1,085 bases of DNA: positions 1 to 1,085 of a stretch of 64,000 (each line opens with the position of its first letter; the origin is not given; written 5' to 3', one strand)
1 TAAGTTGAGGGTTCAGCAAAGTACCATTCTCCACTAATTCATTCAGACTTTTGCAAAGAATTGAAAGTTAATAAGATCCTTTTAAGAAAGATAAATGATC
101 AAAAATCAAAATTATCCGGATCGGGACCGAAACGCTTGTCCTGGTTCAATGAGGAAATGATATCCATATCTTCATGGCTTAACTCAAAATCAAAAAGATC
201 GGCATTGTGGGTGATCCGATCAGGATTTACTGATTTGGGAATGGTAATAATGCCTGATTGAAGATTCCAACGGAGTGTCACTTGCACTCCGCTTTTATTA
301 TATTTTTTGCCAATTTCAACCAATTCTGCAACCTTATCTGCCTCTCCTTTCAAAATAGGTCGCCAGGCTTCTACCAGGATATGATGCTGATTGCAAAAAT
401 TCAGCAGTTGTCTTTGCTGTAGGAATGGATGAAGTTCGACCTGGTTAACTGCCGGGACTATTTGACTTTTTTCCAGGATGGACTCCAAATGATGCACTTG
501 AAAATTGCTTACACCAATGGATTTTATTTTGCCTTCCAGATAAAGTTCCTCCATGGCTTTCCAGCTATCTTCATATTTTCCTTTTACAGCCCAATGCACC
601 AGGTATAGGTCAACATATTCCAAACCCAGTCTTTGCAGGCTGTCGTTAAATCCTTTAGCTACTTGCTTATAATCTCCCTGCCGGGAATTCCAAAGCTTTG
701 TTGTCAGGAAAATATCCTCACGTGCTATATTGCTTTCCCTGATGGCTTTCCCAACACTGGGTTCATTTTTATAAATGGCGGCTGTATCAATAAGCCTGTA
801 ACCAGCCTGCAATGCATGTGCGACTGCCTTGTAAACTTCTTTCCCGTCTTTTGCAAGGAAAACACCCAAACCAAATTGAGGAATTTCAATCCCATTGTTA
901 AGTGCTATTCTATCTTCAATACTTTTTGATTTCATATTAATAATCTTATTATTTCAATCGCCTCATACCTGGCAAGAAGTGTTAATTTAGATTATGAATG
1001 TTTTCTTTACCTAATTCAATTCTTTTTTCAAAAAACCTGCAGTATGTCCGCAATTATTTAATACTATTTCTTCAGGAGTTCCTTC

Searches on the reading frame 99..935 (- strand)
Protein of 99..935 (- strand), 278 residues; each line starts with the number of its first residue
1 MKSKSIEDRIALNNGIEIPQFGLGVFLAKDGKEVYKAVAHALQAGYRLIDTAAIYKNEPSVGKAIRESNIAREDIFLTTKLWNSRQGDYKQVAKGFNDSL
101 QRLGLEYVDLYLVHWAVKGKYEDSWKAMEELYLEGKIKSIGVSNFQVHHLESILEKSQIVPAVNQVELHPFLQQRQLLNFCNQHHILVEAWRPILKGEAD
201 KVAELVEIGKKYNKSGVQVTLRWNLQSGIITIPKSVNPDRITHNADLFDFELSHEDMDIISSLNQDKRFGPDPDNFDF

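Call 54: find_encoding_contigs(protein=window:99-935:-, flank=10000, max_places=3)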
Protein window:99-935:- (278 aa): 18 contigs read that carry it; 3 places shown.
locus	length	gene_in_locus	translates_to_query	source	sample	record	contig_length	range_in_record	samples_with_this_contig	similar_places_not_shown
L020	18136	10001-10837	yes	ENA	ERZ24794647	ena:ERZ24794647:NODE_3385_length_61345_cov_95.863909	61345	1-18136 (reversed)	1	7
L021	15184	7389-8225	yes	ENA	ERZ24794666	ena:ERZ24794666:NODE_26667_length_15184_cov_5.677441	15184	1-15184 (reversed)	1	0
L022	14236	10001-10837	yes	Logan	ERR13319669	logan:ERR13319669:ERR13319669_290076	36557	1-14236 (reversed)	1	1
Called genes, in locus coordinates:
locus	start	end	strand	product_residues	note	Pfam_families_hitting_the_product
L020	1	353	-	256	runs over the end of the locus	PF00515:TPR_1 (faint), PF07719:TPR_2 (faint), PF13181:TPR_8 (faint), PF13414:TPR_11 (weak), PF13432:TPR_16, PF14559:TPR_19 (weak), PF13431:TPR_17 (faint)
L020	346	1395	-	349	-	PF00092:VWA, PF13519:VWA_2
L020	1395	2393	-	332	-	PF07584:BatA, PF00092:VWA, PF13519:VWA_2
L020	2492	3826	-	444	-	PF02163:Peptidase_M50, PF13180:PDZ_2 (faint), PF00595:PDZ (weak), PF17820:PDZ_6 (weak)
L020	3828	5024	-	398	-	PF02670:DXP_reductoisom, PF08436:DXP_redisom_C, PF13288:DXPR_C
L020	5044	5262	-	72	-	-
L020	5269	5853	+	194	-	PF13181:TPR_8 (faint)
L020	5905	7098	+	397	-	PF01464:SLT, PF01476:LysM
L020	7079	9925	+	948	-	PF00005:ABC_tran (faint), PF02463:SMC_N (faint), PF03193:RsgA_GTPase (faint), PF13191:AAA_16 (faint), PF13555:AAA_29 (faint), PF20703:nSTAND1 (faint), PF17760:UvrA_inter, PF17755:UvrA_DNA-bind, +1 more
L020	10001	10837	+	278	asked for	PF00248:Aldo_ket_red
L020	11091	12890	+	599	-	PF00009:GTP_EFTU, PF01926:MMR_HSR1 (weak), PF22042:EF-G_D2, PF03144:GTP_EFTU_D2 (weak), PF00679:EFG_C, PF21018:BipA_C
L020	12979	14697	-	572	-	PF00270:DEAD, PF00271:Helicase_C, PF28538:Helicase_helical, PF03880:DbpA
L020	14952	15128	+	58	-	-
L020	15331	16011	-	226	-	-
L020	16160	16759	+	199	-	PF08534:Redoxin, PF00578:AhpC-TSA, PF13905:Thioredoxin_8 (faint)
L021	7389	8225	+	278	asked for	PF00248:Aldo_ket_red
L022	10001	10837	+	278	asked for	PF00248:Aldo_ket_red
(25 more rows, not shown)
